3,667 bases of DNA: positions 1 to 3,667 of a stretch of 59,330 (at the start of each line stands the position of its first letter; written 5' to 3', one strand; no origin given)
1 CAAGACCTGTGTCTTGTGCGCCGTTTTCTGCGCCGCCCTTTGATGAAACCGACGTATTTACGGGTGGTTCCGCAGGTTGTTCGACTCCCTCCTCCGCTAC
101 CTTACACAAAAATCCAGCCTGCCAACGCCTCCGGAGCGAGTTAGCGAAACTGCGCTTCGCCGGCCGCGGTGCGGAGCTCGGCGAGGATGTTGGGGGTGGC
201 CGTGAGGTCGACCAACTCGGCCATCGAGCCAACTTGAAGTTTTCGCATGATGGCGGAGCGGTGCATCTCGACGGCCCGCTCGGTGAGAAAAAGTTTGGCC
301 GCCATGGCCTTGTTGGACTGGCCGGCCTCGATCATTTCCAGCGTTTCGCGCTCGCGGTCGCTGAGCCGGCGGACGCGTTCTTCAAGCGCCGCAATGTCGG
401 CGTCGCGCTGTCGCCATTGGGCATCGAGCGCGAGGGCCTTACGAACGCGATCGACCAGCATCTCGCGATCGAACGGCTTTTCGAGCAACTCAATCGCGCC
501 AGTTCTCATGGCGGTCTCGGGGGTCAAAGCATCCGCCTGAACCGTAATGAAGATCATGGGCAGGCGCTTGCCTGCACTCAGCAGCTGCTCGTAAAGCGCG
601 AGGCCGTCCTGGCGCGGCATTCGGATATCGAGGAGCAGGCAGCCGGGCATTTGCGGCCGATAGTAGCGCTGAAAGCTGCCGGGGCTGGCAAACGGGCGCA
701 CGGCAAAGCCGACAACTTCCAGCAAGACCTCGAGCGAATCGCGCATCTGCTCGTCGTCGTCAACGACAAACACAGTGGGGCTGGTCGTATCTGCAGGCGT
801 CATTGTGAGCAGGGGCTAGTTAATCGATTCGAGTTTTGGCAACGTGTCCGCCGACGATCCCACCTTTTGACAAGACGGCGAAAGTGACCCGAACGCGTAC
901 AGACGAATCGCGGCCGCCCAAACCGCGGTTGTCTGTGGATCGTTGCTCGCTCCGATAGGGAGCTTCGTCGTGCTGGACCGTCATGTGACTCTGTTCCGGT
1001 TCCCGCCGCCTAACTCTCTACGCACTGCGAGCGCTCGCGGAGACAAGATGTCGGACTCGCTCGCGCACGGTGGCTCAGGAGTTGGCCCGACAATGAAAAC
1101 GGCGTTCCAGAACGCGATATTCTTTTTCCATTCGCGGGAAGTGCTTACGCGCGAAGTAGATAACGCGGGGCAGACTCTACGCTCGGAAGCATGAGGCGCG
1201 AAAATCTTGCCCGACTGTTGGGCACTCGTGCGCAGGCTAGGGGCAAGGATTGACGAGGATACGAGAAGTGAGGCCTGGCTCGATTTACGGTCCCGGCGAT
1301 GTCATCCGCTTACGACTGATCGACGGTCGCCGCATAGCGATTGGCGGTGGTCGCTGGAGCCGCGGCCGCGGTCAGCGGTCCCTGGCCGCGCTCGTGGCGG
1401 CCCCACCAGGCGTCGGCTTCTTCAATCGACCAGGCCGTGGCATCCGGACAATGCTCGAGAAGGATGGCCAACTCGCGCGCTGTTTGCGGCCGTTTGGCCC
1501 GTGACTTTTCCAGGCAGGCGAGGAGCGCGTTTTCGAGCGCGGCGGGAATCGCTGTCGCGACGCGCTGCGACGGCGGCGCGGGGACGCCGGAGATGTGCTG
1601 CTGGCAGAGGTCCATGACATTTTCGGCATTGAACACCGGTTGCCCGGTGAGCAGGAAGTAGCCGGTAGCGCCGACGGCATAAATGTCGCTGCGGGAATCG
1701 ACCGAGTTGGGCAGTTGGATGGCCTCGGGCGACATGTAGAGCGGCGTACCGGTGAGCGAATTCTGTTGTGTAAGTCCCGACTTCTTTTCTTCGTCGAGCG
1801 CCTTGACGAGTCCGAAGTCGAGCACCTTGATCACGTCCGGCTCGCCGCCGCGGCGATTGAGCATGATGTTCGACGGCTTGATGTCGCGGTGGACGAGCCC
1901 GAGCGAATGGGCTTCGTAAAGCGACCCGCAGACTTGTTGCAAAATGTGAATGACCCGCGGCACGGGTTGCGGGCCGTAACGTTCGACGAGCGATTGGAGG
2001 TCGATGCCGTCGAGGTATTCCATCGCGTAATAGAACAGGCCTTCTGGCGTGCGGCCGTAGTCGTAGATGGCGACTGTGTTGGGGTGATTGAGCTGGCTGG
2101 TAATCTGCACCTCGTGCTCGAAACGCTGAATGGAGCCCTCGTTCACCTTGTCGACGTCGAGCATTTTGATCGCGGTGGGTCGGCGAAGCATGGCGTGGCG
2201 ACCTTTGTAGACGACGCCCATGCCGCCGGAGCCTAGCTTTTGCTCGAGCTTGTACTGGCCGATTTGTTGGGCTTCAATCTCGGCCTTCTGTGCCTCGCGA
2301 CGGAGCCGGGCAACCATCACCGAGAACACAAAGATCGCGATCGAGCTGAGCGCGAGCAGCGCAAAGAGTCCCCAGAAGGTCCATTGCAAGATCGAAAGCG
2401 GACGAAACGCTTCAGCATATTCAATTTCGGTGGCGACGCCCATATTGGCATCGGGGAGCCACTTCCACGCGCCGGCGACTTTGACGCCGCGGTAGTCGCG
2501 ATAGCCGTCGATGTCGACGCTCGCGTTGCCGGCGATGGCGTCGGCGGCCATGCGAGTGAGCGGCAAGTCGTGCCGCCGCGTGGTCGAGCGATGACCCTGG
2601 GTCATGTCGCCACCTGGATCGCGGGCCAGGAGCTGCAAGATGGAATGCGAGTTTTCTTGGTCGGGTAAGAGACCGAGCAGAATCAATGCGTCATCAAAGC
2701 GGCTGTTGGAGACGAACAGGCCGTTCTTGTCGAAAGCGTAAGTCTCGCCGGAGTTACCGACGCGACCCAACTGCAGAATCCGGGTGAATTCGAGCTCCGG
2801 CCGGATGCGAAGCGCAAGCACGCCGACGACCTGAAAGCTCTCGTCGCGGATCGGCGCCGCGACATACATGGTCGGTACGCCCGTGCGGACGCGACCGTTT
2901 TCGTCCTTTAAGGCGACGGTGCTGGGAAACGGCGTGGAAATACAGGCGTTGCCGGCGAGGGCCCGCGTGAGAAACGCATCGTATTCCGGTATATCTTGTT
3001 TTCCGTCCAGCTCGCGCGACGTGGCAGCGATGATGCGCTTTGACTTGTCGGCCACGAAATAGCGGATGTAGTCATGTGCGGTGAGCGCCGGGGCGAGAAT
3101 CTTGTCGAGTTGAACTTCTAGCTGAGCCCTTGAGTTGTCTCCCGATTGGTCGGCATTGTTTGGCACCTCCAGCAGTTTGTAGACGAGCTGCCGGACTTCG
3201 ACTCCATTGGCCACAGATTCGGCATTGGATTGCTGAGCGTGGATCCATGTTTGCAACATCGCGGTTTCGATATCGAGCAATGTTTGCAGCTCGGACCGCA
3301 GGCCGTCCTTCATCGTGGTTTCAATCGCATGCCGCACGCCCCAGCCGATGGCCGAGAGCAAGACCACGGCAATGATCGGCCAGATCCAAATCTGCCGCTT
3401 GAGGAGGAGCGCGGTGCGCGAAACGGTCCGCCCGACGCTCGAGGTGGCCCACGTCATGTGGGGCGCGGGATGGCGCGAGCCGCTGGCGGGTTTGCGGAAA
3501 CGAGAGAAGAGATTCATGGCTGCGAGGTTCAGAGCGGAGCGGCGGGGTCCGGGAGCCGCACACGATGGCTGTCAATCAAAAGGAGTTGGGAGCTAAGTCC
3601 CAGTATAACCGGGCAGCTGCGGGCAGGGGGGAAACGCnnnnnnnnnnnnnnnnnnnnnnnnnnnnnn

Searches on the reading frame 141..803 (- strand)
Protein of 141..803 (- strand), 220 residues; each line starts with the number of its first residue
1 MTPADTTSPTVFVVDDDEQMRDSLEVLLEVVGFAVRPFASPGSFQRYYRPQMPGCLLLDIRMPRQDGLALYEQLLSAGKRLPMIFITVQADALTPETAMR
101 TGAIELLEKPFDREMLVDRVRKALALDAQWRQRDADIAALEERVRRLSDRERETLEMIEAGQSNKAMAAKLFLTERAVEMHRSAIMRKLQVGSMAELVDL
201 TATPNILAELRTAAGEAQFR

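Call 5: search_protein_families(library=pfam, proteins=[window:141-803:-], max_evalue=0.01)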
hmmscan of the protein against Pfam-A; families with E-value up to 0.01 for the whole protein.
window:141-803:- (220 aa): 3 families
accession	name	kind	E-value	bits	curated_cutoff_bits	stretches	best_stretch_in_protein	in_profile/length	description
PF00072.30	Response_reg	-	4.3e-22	78.8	30.2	1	11-121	1-111/111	Response regulator receiver domain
PF00196.25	GerE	-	6.4e-17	61.4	23.5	1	147-200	3-56/57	Bacterial regulatory proteins, luxR family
PF06490.17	FleQ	-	1.3e-06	29.1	22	1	11-123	2-106/108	Flagellar regulatory protein FleQ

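Call 8: search_protein_families(library=ncbifam, proteins=[window:141-803:-], max_evalue=0.01)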
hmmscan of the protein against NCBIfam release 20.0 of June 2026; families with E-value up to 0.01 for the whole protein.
window:141-803:- (220 aa): 94 families (the best 25 are shown)
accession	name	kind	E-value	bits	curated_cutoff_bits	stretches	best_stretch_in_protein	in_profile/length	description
NF006900.1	PRK09390.1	equivalog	1.8e-50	171.3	255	1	7-201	3-197/203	response regulator FixJ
NF040749.1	tetrathio_RR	equivalog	3.4e-35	121.5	290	1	11-199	2-186/191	tetrathionate respiration response regulator TtrR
TIGR01818.1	ntrC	equivalog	2.2e-19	69.6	558.6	1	11-136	1-126/463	nitrogen regulation protein NR(I)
NF047793.1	ResRegPgtA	equivalog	1.2e-18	67.2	650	1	8-127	5-124/414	two-component system response regulator PgtA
NF011896.0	PRK15369.1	equivalog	1.6e-18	67.1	242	1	11-201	6-204/211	two component system response regulator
NF008469.0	PRK11361.1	equivalog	1.1e-16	60.6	714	1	8-131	4-127/461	acetoacetate metabolism transcriptional regulator AtoC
NF041733.1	resp_reg_CseB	equivalog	2.4e-16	59.8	350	1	10-165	2-159/228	two-component system response regulator CseB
NF008176.1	PRK10923.1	equivalog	6.6e-16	57.9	620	1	10-132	5-127/469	nitrogen regulation protein NR(I)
NF047785.1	respo_reg_MadR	equivalog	1.7e-15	57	300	1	12-199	4-201/209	MadR family response regulator transcription factor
NF052445.1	RespRegMctR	equivalog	2.5e-15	56.5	300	1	46-200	41-198/205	two-component system response regulator MctR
NF007935.0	PRK10651.1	equivalog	3e-15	56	250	1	8-196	6-205/216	two-component system response regulator NarL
NF007005.1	PRK09468.1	equivalog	3.1e-15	56.2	331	1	10-125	5-120/237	osmolarity response regulator transcription factor OmpR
NF040689.1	MtrAB_MtrA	equivalog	2.1e-14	53.4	300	1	11-140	1-129/219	MtrAB system response regulator MtrA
NF007403.0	PRK09935.1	equivalog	3.5e-14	52.9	271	1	11-202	6-205/210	fimbria biosynthesis transcriptional regulator FimZ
NF051870.1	NAssimRespRegNtrX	equivalog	1e-13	51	600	1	11-132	4-126/452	nitrogen assimilation response regulator NtrX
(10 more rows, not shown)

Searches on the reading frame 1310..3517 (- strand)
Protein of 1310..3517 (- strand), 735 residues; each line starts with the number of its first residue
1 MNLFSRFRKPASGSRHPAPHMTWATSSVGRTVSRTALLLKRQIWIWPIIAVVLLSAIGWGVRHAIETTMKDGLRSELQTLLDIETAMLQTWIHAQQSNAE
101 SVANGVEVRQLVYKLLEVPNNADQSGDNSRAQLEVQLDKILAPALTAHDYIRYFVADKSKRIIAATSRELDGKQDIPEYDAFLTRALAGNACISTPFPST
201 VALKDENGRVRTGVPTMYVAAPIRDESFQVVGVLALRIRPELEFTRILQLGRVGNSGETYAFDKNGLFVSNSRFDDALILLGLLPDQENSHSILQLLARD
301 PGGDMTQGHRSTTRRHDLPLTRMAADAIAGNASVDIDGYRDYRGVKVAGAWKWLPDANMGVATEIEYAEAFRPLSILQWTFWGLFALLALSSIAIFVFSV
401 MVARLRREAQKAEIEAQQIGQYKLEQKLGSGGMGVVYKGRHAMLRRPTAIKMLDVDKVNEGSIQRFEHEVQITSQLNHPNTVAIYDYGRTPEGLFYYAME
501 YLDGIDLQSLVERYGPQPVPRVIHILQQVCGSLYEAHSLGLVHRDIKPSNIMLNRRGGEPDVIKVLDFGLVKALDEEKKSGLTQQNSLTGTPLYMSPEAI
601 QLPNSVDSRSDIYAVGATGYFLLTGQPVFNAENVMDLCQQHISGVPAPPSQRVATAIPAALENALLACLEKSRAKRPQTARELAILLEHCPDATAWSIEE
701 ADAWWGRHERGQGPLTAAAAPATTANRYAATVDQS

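Call 5: search_protein_families(library=pfam, proteins=[window:1310-3517:-], max_evalue=0.01)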
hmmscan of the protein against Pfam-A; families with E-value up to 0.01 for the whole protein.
window:1310-3517:- (735 aa): 6 families
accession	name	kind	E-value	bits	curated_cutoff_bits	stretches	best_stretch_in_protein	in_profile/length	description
PF00069.31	Pkinase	-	7.1e-47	160.4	31.7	1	422-679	1-254/263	Protein kinase domain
PF07714.23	PK_Tyr_Ser-Thr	-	6.6e-28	98.1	23.1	1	423-679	2-251/258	Protein tyrosine and serine/threonine kinase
PF02743.24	dCache_1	-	7.1e-13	49.1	45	1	69-284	3-184/240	Cache domain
PF03109.22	ABC1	-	3.6e-05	23.4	22.9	1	499-583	147-226/244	ABC1 atypical kinase-like domain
PF01636.29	APH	-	0.00089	19.5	23.2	0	538-570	167-196/239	Phosphotransferase enzyme family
PF17667.7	Pkinase_fungal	-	0.0033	16.7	24.1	1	539-601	306-366/387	Fungal protein kinase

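Call 8: search_protein_families(library=ncbifam, proteins=[window:1310-3517:-], max_evalue=0.01)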
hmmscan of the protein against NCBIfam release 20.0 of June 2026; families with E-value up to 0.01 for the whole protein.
window:1310-3517:- (735 aa): 15 families
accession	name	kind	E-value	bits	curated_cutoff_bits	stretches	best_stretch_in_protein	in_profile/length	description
NF033483.0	PknB_PASTA_kin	equivalog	5e-75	253.6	450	1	420-694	7-272/563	Stk1 family PASTA domain-containing Ser/Thr kinase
NF047741.1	antiphage_MADS6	equivalog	1.7e-43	149.1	460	2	417-529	491-600/612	methylation-associated defense system protein kinase MAD6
NF052427.1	StpK7MSMEG_1200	equivalog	3e-43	148.2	900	1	415-695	2-273/601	serine/threonine protein kinase StpK7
TIGR03903.1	TOMM_kin_cyc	equivalog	1.1e-38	132.9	705.75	1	448-684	6-241/1267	TOMM system kinase/cyclase fusion protein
NF053615.1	SerThrKinAfsKStmc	equivalog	1.9e-27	96.3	1300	1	415-705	8-291/809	protein serine/threonine kinase AfsK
NF009651.0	PRK13184.1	equivalog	8.1e-27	93.6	839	1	419-688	1-288/932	serine/threonine-protein kinase PknD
NF038150.1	lanthi_synth_IV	equivalog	2.9e-17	62.3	650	1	462-695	235-462/851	class IV lanthionine synthetase LanL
NF033442.0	BREX_PglW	equivalog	2.5e-15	55.3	990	1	400-694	183-490/1391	BREX system serine/threonine kinase PglW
NF043056.1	T4SS_LegK1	equivalog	2.2e-12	46.3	550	1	540-616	209-277/516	Dot/Icm T4SS effector kinase LegK1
NF038151.1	lanthi_synth_III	equivalog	2.8e-11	42.6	575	1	408-624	208-424/833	class III lanthionine synthetase LanKC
NF058632.1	SerThrKinPrkT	equivalog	9.6e-11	41.3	280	1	421-569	22-163/322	serine/threonine protein kinase PrkT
TIGR03724.2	arch_bud32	equivalog_domain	1.1e-05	25.1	125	1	464-580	38-140/193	KEOPS complex kinase/ATPase Bud32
NF011463.0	PRK14879.1-4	equivalog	2.5e-05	23.8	188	1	464-576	63-165/237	Kae1-associated kinase Bud32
NF007174.0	PRK09605.1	equivalog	0.0012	17.5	447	1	464-577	381-479/535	bifunctional N(6)-L-threonylcarbamoyladenine synthase/serine/threonine protein kinase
TIGR01982.1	UbiB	equivalog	0.0026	16.4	487.55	1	498-584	235-316/436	2-polyprenylphenol 6-hydroxylase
